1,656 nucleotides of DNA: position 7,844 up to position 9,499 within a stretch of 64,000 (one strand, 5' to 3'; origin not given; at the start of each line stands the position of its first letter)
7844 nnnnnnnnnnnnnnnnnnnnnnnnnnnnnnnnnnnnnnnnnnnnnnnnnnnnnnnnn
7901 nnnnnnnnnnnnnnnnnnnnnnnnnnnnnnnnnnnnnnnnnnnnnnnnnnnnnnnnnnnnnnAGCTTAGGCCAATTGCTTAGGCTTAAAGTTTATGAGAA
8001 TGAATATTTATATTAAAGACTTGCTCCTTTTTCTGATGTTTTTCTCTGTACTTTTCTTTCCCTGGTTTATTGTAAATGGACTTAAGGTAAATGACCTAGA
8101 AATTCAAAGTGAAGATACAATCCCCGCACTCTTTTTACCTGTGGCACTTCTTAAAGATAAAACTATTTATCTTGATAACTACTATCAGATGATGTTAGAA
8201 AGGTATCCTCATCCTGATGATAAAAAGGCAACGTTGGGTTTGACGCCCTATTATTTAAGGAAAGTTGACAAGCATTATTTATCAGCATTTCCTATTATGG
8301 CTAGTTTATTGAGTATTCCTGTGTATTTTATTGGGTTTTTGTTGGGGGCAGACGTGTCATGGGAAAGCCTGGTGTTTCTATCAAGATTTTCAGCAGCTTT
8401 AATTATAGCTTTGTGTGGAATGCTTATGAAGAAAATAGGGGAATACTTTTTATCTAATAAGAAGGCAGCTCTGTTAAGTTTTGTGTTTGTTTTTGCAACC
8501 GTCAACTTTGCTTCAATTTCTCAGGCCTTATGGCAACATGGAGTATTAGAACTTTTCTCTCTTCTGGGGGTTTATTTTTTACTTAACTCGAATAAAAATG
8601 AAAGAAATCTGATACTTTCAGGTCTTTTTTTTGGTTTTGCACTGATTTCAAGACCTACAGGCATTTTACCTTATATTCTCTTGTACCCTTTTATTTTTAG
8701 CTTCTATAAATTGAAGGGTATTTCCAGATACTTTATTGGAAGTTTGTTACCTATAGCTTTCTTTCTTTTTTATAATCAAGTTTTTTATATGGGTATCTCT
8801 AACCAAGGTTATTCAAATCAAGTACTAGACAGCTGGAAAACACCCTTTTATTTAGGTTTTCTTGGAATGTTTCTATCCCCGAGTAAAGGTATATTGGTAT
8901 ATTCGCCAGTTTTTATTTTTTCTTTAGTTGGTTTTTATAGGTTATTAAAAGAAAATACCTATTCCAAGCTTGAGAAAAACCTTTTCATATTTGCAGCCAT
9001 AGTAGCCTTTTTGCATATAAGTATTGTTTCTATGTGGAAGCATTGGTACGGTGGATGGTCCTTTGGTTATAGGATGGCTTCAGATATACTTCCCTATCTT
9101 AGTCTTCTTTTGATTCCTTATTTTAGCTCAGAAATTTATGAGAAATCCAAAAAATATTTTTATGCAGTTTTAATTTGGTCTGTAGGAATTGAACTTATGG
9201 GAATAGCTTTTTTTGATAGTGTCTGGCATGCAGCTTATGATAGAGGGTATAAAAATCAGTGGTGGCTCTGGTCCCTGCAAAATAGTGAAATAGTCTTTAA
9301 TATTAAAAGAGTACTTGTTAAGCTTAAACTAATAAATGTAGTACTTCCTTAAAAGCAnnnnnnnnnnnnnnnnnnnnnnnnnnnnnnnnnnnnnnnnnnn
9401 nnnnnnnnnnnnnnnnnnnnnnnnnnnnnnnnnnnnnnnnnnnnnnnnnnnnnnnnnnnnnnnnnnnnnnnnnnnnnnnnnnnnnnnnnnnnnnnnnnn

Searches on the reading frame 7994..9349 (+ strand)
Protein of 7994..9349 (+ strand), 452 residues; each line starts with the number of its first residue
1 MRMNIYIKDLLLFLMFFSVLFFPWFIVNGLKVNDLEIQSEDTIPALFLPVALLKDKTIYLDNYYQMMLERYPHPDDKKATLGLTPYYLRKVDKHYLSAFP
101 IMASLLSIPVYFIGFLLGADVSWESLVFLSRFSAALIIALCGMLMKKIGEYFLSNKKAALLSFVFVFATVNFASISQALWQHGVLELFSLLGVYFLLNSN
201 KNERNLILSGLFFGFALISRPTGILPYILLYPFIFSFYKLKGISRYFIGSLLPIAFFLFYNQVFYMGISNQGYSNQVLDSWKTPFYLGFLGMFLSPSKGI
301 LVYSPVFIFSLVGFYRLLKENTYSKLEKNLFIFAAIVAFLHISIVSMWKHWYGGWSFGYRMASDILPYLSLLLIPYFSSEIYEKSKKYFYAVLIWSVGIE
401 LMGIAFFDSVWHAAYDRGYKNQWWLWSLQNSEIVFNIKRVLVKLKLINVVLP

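Call 8: search_protein_families(library=pfam, proteins=[window:7994-9349:+], max_evalue=0.001)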
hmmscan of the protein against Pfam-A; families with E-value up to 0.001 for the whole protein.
window:7994-9349:+ (452 aa): 0 families

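Call 23: search_protein_families(library=ncbifam, proteins=[window:7994-9349:+], max_evalue=0.1)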
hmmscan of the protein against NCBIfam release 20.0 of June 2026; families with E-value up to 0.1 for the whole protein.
window:7994-9349:+ (452 aa): 1 family
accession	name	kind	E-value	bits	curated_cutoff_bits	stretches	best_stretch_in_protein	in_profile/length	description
NF047440.1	LA3751_2_3_fam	subfamily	1.3e-18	67.1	200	1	85-409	68-391/460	LA_3751/LA_3752 family putative glycosyltransferase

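Call 50: search_solved_structures(query=A2, max_evalue=10)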
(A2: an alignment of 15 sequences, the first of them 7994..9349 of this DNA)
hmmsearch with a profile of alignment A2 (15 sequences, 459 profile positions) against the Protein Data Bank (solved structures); distinct sequences matched with E-value up to 10: 3.
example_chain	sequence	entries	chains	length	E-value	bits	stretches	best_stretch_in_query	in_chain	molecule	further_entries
7loy_A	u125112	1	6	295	1.9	10.7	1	63-130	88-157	4-hydroxy-tetrahydrodipicolinate synthase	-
7mjf_A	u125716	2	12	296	1.9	10.7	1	63-130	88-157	4-hydroxy-tetrahydrodipicolinate synthase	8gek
7lvl_A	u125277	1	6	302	1.9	10.7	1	63-130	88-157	4-hydroxy-tetrahydrodipicolinate synthase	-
